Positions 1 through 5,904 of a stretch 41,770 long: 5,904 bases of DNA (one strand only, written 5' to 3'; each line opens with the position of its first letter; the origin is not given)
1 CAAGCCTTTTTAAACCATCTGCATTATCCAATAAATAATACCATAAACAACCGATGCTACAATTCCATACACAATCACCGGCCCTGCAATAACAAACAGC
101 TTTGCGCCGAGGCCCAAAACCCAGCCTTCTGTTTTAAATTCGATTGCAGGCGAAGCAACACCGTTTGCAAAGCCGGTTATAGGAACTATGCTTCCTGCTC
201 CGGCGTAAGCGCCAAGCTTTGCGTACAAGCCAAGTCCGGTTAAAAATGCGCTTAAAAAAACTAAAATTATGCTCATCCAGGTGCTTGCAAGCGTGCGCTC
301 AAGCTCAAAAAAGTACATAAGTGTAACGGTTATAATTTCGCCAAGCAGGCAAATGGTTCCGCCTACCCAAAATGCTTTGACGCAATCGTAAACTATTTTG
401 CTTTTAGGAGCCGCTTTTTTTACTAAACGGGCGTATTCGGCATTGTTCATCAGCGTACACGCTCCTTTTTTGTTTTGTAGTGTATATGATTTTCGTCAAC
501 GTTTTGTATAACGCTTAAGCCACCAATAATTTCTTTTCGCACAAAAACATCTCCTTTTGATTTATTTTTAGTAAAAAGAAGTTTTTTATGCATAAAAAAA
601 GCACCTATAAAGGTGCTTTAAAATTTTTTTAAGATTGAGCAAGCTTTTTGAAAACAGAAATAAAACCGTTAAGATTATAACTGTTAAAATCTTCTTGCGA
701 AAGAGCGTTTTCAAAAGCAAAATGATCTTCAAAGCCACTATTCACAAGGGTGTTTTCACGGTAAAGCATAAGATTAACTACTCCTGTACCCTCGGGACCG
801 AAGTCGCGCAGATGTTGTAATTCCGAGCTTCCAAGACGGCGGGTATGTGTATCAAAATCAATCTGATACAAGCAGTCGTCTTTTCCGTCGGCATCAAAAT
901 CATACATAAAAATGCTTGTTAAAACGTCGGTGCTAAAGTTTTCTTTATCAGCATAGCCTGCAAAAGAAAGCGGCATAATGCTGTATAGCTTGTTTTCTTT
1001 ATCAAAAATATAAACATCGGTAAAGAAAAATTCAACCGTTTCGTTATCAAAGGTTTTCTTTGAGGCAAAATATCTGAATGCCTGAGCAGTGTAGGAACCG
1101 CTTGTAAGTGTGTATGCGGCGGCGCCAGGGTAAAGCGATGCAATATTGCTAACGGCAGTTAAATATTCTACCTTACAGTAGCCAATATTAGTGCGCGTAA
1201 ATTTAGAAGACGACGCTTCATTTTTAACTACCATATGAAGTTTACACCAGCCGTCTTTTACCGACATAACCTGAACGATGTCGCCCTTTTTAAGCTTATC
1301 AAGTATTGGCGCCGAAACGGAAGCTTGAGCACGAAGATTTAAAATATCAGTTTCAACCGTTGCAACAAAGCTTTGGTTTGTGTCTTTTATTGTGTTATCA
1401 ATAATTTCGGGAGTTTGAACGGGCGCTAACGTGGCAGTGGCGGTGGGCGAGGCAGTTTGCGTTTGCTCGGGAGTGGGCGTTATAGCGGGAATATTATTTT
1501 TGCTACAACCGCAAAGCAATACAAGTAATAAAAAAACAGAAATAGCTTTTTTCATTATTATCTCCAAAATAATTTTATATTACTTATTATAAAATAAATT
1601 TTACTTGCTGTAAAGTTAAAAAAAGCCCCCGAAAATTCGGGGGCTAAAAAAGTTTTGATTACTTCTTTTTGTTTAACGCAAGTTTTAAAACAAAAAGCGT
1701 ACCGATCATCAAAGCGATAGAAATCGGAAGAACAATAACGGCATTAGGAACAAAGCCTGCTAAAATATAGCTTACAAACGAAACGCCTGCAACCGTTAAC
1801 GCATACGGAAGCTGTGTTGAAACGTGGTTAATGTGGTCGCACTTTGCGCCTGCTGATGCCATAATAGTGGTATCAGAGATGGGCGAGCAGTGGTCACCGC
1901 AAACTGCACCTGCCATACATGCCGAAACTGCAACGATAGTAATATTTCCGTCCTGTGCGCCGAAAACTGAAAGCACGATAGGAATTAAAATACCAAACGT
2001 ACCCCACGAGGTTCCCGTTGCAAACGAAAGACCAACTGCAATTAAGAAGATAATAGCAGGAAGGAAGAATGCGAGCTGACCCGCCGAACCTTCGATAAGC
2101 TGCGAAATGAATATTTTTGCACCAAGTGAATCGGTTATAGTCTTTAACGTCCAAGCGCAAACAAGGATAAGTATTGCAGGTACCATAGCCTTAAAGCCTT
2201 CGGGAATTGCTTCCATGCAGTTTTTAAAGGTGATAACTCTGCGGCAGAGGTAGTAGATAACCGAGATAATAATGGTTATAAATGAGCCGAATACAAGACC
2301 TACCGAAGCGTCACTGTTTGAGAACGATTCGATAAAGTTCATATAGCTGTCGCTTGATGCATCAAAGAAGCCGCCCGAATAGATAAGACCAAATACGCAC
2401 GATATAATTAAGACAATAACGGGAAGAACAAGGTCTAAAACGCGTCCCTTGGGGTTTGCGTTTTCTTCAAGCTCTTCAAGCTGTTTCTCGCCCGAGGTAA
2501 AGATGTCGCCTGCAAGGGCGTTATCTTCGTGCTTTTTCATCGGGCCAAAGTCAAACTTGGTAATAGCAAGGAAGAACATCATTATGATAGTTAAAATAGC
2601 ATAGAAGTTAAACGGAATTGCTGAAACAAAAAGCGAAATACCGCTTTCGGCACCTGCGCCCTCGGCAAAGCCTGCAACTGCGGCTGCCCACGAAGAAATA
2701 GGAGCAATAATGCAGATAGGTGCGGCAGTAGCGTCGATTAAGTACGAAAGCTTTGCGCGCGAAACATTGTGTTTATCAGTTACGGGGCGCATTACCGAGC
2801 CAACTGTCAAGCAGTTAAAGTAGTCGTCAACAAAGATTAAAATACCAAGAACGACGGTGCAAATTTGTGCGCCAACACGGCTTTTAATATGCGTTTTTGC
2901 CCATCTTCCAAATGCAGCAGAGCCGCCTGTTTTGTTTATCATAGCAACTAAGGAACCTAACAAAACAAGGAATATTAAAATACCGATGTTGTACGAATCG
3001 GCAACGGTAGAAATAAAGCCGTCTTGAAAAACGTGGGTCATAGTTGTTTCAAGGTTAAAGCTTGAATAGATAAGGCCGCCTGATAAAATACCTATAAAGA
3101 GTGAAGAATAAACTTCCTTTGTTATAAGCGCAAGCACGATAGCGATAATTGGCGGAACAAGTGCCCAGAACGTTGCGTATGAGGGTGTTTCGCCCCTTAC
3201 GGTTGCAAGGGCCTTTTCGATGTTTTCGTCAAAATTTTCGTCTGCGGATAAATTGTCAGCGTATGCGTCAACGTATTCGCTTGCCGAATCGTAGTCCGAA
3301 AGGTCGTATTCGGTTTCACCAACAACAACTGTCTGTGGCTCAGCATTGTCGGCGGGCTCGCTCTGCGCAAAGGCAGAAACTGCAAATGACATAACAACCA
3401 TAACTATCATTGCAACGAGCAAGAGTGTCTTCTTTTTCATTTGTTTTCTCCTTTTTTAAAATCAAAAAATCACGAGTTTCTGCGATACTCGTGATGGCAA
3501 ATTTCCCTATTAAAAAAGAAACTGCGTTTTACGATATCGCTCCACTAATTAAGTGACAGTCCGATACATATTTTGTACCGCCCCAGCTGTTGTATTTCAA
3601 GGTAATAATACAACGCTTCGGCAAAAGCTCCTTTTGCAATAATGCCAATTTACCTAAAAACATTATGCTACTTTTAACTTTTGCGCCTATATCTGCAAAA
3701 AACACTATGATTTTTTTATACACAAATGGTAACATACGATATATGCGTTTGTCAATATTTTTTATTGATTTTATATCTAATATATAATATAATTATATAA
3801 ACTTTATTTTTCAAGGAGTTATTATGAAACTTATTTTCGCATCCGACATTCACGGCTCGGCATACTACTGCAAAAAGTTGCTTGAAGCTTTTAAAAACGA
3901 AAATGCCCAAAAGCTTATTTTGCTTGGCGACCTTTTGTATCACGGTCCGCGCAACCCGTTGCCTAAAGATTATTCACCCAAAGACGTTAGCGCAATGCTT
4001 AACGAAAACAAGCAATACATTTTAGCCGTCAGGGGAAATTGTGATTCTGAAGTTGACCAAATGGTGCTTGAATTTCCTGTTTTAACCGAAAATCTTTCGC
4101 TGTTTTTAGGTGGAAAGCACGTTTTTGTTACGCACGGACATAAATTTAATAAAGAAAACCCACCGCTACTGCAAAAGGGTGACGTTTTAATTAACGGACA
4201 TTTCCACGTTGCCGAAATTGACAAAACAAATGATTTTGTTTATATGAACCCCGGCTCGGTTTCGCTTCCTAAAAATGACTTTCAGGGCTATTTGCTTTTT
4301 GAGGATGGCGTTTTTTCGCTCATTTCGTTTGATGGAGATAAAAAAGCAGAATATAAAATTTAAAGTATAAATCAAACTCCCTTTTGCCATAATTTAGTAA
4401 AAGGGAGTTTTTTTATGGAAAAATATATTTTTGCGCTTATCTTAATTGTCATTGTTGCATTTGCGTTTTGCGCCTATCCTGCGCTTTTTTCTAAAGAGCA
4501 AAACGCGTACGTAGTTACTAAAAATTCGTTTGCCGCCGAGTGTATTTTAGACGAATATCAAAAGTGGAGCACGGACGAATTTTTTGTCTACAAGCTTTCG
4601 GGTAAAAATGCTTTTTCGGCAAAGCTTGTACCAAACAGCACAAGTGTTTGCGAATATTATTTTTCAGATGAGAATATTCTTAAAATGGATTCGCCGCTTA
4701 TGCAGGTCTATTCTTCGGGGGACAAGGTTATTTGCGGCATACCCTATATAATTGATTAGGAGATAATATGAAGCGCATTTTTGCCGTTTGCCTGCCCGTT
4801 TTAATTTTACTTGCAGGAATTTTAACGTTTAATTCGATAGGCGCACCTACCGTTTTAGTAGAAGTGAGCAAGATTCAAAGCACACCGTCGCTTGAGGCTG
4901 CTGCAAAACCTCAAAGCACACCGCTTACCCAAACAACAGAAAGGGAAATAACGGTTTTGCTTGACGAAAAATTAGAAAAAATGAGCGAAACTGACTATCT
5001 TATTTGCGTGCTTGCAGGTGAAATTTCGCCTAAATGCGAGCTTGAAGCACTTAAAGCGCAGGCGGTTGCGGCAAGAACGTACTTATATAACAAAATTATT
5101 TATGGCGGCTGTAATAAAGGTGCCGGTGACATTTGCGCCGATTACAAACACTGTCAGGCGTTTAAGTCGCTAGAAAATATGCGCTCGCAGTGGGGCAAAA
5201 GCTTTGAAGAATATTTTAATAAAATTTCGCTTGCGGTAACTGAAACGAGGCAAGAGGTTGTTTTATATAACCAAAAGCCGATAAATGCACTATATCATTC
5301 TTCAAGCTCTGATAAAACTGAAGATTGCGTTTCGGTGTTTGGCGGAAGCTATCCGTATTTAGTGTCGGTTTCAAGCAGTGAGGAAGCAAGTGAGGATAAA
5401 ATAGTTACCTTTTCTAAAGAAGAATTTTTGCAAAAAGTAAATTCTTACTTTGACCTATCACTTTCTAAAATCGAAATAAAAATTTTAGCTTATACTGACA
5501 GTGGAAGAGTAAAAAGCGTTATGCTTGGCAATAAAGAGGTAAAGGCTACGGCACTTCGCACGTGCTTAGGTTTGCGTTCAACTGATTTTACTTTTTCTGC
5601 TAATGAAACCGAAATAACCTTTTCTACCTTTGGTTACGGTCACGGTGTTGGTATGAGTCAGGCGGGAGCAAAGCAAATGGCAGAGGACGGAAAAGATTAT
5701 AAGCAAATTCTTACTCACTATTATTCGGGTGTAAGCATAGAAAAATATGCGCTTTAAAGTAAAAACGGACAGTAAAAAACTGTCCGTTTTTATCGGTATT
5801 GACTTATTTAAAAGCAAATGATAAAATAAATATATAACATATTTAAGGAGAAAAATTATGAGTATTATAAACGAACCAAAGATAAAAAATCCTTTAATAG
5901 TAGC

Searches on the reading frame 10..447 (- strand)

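Call 9: search_protein_families(library=pfam, proteins=[window:10-447:-], max_evalue=0.00001)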
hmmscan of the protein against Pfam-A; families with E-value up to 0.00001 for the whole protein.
window:10-447:- (145 aa): 1 family
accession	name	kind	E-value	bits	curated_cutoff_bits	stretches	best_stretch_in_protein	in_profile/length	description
PF03862.18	SpoVAC_SpoVAEB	-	2.9e-40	137.6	25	1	21-138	1-117/117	SpoVAC/SpoVAEB sporulation membrane protein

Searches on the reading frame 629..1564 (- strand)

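Call 9: search_protein_families(library=pfam, proteins=[window:629-1564:-], max_evalue=0.00001)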
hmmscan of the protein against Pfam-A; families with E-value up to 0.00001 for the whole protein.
window:629-1564:- (311 aa): 1 family
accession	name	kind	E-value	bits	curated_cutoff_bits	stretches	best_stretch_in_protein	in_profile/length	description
PF08239.17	SH3_3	-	1.4e-07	32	27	1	75-135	3-53/54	Bacterial SH3 domain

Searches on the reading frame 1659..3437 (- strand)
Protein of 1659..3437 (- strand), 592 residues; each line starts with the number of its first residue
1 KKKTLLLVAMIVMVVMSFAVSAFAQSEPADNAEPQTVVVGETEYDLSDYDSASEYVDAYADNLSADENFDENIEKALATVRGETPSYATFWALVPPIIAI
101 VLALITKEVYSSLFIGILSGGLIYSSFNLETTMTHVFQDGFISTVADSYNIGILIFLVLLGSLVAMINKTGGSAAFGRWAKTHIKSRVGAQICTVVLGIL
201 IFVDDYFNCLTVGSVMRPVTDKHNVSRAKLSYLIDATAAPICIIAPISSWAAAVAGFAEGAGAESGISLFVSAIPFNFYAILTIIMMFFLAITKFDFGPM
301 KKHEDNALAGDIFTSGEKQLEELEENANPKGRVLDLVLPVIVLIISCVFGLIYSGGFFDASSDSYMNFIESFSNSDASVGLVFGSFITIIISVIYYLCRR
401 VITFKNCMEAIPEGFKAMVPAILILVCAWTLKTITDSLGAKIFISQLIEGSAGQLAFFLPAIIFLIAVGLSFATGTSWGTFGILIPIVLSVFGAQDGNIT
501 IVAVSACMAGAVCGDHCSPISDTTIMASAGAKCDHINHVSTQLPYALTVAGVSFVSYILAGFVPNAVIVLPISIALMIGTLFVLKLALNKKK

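Call 9: search_protein_families(library=pfam, proteins=[window:1659-3437:-], max_evalue=0.00001)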
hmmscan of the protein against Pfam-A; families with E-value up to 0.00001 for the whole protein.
window:1659-3437:- (592 aa): 1 family
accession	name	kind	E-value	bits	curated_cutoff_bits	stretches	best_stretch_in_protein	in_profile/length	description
PF03553.21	Na_H_antiporter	-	1.7e-56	192.2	23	1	242-562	2-303/303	Na+/H+ antiporter family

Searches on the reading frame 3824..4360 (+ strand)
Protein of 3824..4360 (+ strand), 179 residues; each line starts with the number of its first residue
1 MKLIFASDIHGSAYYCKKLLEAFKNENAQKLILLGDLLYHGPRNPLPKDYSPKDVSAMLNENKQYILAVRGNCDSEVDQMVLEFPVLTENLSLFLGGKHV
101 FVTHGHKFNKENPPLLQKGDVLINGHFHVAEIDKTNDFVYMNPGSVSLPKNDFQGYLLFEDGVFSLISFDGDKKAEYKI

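Call 9: search_protein_families(library=pfam, proteins=[window:3824-4360:+], max_evalue=0.00001)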
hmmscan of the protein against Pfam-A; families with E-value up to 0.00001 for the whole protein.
window:3824-4360:+ (179 aa): 2 families
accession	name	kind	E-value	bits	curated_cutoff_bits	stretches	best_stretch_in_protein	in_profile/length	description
PF12850.12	Metallophos_2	-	8.2e-22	78.3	27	1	1-159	1-149/154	Calcineurin-like phosphoesterase superfamily domain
PF00149.33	Metallophos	-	1.8e-10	42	21.5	1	1-114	1-132/191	Calcineurin-like phosphoesterase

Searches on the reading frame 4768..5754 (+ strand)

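Call 9: search_protein_families(library=pfam, proteins=[window:4768-5754:+], max_evalue=0.00001)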
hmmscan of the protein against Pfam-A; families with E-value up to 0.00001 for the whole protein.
window:4768-5754:+ (329 aa): 1 family
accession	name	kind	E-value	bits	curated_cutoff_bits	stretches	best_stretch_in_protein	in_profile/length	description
PF08486.15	SpoIID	-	1.6e-21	77.2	23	1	69-167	8-97/97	Stage II sporulation protein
